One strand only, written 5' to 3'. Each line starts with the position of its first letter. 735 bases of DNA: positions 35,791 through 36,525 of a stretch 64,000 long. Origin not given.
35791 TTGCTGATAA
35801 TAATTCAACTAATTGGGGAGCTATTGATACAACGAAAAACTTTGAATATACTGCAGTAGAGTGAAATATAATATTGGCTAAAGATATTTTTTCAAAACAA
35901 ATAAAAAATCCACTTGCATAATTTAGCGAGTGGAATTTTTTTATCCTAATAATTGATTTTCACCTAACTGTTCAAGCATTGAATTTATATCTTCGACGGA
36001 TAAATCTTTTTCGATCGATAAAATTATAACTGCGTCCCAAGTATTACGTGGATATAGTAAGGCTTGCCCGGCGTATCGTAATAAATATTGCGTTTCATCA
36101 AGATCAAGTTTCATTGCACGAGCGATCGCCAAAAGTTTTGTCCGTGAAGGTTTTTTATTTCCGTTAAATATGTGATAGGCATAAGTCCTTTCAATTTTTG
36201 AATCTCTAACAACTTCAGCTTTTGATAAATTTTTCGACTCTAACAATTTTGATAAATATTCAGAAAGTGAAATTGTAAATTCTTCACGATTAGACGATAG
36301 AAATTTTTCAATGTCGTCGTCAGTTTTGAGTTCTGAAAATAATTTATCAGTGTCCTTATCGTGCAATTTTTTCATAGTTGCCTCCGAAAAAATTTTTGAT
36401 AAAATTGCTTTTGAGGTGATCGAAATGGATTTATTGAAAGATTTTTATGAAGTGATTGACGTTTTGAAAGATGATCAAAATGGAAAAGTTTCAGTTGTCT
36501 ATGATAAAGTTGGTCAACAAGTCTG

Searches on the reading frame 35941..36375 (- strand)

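Call 8: search_protein_families(library=pfam, proteins=[window:35941-36375:-], max_evalue=0.001)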
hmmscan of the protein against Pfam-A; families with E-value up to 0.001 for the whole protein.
window:35941-36375:- (144 aa): 4 families
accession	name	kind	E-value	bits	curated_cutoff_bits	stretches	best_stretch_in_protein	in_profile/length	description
PF01381.28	HTH_3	-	6.8e-06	26.5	23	1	42-94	2-54/55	Helix-turn-helix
PF13560.12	HTH_31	-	4.2e-05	24.2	27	1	39-97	4-63/64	Helix-turn-helix domain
PF12844.13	HTH_19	-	6.3e-05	23.2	30.2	1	41-98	4-58/64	Helix-turn-helix domain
PF13443.12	HTH_26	-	0.00011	22.9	22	1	41-94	2-56/63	Cro/C1-type HTH DNA-binding domain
